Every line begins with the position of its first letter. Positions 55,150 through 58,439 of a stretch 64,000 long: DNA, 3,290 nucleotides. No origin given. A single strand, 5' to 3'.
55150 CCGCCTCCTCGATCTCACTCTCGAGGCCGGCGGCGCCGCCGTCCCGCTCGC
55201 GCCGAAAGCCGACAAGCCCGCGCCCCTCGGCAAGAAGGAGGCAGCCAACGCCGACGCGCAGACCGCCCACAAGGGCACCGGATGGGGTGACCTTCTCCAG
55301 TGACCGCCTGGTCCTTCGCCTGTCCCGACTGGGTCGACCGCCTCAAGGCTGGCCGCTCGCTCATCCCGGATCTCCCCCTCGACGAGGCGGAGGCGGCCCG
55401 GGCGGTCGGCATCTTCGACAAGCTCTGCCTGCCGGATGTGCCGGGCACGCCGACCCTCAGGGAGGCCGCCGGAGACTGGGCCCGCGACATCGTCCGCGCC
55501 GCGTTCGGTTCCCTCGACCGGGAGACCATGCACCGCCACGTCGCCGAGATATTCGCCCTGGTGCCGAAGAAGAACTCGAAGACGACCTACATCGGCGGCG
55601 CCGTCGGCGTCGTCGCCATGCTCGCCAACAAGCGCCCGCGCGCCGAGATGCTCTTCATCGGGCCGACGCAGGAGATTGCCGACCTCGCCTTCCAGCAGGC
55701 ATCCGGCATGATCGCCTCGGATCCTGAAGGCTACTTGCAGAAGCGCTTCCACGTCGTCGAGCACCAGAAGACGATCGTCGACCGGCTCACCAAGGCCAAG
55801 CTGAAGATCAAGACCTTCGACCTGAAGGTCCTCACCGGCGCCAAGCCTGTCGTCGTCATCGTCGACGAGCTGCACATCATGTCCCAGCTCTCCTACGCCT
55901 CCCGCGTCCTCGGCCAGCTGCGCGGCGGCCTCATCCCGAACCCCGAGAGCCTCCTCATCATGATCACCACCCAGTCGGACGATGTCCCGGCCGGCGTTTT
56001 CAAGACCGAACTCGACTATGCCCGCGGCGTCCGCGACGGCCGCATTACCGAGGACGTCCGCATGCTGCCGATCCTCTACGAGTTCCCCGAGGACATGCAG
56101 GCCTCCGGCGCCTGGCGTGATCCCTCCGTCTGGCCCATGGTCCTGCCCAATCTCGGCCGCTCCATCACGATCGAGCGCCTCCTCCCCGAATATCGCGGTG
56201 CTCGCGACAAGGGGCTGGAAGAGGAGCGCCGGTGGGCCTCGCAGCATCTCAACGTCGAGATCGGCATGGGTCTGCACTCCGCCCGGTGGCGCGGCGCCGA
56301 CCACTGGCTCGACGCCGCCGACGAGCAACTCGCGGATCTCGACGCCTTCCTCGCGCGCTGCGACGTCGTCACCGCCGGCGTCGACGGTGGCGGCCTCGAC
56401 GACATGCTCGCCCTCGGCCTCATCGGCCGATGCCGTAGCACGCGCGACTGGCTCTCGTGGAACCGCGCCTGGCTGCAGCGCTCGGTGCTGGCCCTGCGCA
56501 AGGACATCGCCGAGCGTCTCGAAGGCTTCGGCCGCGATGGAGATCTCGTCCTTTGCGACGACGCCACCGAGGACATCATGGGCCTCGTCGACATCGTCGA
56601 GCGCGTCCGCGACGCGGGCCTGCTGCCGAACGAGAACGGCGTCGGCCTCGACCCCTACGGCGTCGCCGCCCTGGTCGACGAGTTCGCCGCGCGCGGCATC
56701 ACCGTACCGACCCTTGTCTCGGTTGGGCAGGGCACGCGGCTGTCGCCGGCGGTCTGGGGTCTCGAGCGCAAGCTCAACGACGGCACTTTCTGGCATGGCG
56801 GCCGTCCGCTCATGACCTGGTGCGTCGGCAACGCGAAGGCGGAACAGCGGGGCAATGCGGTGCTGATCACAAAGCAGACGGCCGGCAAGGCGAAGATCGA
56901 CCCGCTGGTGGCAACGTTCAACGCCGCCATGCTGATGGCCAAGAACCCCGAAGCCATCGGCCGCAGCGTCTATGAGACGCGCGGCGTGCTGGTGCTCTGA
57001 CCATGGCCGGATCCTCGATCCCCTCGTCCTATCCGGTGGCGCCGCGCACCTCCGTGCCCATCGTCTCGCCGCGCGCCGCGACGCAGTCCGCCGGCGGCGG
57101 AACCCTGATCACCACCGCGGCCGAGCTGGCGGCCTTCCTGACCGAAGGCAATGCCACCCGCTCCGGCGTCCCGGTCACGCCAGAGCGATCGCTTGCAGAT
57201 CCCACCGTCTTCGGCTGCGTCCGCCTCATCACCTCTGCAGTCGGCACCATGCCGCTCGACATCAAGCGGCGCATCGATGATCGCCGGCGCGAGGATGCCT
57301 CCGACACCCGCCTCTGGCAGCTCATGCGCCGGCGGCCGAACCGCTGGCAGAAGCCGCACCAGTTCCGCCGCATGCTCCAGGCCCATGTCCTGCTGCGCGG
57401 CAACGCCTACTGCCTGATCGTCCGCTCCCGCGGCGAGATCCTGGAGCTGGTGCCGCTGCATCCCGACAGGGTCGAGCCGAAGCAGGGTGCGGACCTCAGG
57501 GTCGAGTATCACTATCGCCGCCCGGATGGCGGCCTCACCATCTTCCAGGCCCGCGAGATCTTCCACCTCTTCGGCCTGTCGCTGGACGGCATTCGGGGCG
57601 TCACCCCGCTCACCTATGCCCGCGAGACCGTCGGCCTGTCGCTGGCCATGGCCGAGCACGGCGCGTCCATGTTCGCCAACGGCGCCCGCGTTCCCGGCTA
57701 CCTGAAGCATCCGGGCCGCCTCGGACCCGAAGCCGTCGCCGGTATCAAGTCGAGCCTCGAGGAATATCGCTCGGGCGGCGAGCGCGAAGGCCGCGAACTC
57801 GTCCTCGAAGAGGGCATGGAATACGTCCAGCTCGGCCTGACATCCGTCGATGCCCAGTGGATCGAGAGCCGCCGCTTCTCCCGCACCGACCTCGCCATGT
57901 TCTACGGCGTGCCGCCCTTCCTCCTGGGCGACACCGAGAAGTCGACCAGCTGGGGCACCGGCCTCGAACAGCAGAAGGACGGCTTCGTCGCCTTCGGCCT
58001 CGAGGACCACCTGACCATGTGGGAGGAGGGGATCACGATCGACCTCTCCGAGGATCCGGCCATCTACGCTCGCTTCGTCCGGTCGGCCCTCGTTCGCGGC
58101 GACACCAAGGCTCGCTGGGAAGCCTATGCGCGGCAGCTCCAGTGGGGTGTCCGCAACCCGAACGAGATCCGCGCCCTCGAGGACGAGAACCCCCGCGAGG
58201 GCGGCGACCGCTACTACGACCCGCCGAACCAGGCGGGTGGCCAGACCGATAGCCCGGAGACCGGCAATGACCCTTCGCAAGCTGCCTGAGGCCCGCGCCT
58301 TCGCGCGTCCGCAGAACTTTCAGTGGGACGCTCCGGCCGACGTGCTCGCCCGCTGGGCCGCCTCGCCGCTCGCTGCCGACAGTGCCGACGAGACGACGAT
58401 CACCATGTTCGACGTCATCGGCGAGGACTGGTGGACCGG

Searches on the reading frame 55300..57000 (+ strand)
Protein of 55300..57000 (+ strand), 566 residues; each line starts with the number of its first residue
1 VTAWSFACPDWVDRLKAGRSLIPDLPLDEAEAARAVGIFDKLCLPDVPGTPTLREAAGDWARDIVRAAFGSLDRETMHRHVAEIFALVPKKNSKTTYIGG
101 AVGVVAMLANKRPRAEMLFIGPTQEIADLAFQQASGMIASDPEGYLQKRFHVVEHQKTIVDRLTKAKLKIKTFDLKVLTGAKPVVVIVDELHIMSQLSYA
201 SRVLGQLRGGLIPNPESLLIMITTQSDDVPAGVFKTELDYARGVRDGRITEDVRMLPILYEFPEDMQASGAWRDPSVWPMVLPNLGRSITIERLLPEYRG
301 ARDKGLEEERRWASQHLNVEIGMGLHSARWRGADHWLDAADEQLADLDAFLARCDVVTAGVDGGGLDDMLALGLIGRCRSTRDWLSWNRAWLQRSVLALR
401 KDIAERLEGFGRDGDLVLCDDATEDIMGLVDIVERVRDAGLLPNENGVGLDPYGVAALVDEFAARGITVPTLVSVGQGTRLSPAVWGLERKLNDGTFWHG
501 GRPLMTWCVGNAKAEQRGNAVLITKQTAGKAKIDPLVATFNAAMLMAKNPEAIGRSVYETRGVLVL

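Call 20: search_protein_families(library=pfam, proteins=[window:55300-57000:+], max_evalue=0.01)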
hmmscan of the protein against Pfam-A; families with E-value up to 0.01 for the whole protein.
window:55300-57000:+ (566 aa): 2 families
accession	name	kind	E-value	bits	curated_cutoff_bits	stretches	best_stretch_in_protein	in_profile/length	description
PF20441.4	TerL_nuclease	-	1.2e-09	38.3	24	1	262-544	10-280/286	Terminase large subunit, endonuclease domain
PF03354.21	TerL_ATPase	-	2.1e-08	34.6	23.7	1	63-241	5-176/178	Terminase large subunit, ATPase domain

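Call 34: search_protein_families(library=pfam, proteins=[L101:18792-19814:+, L101:17620-18705:-, L101:15914-17371:+, L101:2745-5405:+, L101:12267-13019:-], max_evalue=0.01)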
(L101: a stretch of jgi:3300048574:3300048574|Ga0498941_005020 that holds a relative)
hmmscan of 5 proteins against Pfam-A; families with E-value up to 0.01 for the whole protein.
L101:18792-19814:+ (341 aa): 1 family
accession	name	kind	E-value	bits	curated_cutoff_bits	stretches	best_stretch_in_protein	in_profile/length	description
PF01207.24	Dus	-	9.7e-84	281.6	20.4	1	26-322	2-290/311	Dihydrouridine synthase (Dus)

L101:17620-18705:- (361 aa): 1 family
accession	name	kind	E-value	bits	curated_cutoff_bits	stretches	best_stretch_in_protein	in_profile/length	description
PF00589.27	Phage_integrase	-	8.3e-14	52.2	27.1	1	183-342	5-169/172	Phage integrase family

L101:15914-17371:+ (485 aa): 1 family
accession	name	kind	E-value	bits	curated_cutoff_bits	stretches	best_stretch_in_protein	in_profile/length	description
PF01464.25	SLT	-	6.3e-08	32.6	21.3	1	341-440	7-86/117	Transglycosylase SLT domain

L101:2745-5405:+ (886 aa): 0 families

L101:12267-13019:- (250 aa): 2 families
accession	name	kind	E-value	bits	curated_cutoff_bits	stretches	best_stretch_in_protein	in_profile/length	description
PF01972.22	SDH_protease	-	8.2e-22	78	31.3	1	8-126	76-191/286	ClpP-like SDH-type serine proteinase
PF25145.1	NfeD1b_N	-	3e-05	24.1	40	1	30-87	38-94/189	NfeD1b, N-terminal domain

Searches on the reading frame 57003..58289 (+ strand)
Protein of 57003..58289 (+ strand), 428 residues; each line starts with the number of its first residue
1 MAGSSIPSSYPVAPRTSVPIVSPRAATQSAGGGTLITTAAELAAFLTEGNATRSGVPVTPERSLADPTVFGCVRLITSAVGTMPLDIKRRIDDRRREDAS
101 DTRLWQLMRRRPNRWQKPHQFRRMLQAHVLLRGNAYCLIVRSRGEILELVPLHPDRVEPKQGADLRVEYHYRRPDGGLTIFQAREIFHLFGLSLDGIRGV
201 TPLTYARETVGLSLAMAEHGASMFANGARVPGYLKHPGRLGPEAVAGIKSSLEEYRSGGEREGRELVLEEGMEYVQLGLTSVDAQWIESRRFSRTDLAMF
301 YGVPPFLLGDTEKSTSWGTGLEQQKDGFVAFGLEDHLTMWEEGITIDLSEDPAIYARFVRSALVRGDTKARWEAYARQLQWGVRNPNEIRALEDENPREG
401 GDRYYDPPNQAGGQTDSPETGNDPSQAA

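Call 28: find_encoding_contigs(protein=window:57003-58289:+, flank=1500, max_places=10)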
Protein window:57003-58289:+ (428 aa): 4 contigs read that carry it; 1 place shown.
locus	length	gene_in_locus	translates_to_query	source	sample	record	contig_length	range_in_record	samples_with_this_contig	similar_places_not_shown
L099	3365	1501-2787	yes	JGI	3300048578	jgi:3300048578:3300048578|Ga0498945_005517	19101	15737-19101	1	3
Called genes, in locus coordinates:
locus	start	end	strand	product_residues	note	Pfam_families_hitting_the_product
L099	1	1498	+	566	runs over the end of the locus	PF03354:TerL_ATPase, PF20441:TerL_nuclease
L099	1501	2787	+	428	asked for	PF04860:Phage_portal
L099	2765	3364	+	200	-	?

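Call 34: search_protein_families(library=pfam, proteins=[L101:18792-19814:+, L101:17620-18705:-, L101:15914-17371:+, L101:2745-5405:+, L101:12267-13019:-], max_evalue=0.01)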
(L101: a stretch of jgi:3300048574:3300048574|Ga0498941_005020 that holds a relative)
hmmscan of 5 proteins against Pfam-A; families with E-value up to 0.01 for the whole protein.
L101:18792-19814:+ (341 aa): 1 family
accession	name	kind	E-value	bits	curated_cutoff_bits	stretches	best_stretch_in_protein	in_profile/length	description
PF01207.24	Dus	-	9.7e-84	281.6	20.4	1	26-322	2-290/311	Dihydrouridine synthase (Dus)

L101:17620-18705:- (361 aa): 1 family
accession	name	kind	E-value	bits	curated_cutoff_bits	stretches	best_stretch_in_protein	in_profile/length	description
PF00589.27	Phage_integrase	-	8.3e-14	52.2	27.1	1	183-342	5-169/172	Phage integrase family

L101:15914-17371:+ (485 aa): 1 family
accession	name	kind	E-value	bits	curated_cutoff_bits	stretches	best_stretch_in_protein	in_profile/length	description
PF01464.25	SLT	-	6.3e-08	32.6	21.3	1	341-440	7-86/117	Transglycosylase SLT domain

L101:2745-5405:+ (886 aa): 0 families

L101:12267-13019:- (250 aa): 2 families
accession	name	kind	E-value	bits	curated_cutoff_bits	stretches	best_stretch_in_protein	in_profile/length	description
PF01972.22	SDH_protease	-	8.2e-22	78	31.3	1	8-126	76-191/286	ClpP-like SDH-type serine proteinase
PF25145.1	NfeD1b_N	-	3e-05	24.1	40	1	30-87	38-94/189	NfeD1b, N-terminal domain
